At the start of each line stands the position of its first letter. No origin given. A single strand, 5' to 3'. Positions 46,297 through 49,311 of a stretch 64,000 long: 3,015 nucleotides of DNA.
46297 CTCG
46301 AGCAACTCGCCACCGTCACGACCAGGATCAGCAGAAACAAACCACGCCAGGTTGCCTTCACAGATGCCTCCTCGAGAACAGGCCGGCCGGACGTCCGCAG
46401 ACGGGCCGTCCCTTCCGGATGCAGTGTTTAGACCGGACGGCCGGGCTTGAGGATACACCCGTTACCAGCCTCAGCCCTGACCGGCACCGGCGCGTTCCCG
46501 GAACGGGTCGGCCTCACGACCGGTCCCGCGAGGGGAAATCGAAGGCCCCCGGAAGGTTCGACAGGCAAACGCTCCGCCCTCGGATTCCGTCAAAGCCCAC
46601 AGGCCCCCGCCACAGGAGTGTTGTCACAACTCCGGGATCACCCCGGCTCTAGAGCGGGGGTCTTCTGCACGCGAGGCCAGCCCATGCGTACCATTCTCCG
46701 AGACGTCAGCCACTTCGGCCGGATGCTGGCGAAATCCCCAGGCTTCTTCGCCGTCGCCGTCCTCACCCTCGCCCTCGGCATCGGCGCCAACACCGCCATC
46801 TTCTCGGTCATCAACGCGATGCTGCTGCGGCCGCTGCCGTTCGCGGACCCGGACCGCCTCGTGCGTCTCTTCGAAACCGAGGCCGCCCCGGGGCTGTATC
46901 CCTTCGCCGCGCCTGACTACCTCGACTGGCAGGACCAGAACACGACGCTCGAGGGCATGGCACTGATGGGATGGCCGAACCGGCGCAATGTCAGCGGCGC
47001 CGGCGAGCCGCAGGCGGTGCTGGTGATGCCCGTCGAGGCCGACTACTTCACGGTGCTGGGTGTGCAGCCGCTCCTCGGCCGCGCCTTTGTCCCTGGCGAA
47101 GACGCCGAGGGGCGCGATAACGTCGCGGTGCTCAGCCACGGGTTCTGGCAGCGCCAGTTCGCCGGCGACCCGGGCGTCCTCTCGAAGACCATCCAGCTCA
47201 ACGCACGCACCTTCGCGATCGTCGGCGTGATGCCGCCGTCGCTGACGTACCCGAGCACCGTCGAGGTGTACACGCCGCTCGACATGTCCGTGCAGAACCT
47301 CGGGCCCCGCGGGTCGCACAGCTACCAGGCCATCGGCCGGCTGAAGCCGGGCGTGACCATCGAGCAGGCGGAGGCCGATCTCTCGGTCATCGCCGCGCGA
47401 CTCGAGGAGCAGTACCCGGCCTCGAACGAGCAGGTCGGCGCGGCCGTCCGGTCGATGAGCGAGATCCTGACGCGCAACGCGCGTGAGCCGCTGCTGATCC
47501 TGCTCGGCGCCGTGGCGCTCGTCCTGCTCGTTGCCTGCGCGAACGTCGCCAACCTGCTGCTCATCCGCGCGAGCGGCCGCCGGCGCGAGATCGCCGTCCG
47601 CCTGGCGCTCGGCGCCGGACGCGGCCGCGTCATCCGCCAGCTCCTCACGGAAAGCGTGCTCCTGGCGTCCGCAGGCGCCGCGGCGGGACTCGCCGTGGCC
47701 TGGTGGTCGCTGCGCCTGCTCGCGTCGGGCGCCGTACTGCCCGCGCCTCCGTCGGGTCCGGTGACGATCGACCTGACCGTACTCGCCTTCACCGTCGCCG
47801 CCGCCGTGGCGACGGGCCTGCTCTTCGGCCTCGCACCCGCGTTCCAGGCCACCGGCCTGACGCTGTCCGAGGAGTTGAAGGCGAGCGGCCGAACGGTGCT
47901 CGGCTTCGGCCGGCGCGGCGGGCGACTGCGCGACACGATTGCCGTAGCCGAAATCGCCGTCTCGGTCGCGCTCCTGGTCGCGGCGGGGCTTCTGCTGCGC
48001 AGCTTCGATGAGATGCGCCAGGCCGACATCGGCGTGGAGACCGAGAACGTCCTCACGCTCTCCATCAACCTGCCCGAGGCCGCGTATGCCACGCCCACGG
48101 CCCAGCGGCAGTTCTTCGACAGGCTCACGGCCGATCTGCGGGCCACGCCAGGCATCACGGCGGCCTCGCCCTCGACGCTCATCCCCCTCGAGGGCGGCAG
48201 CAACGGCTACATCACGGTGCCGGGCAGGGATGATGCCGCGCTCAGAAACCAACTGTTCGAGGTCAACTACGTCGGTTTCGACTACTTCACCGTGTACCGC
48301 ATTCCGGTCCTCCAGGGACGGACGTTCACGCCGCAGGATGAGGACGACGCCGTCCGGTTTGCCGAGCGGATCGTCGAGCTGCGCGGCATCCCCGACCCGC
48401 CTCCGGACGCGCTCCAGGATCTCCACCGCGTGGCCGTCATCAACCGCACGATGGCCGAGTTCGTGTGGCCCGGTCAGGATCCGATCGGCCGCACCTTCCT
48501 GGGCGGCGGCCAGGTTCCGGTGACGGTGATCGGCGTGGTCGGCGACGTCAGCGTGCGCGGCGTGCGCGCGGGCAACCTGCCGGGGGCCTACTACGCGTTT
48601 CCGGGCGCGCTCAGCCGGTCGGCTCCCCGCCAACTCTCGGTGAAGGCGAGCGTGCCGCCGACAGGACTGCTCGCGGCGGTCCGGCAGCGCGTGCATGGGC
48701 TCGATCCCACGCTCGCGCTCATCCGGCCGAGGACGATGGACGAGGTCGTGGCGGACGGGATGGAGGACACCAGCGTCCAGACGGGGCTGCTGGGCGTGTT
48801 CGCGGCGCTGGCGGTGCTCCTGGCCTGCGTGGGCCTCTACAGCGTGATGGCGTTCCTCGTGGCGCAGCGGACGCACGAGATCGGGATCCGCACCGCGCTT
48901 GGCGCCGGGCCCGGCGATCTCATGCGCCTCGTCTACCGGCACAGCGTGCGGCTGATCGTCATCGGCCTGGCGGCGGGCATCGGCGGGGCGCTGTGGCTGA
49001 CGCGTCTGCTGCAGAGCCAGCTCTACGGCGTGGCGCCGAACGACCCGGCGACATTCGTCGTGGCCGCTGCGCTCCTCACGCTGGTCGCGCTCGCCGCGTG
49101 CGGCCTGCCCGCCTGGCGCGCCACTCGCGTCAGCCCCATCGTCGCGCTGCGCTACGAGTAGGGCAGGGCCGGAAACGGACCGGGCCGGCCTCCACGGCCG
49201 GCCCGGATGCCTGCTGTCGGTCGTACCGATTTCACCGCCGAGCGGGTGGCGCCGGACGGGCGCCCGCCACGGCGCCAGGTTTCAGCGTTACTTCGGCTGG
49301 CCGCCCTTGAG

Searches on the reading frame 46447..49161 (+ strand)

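Call 10: search_protein_families(library=pfam, proteins=[window:46447-49161:+], max_evalue=0.01)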
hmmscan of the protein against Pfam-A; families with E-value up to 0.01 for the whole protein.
window:46447-49161:+ (904 aa): 2 families
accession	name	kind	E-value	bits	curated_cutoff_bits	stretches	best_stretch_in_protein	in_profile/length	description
PF12704.14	MacB_PCD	-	1.4e-39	137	27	2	102-312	2-204/207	MacB-like periplasmic core domain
PF02687.27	FtsX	-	7.1e-28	97.5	25.5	2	784-897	2-120/120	FtsX-like permease C-terminal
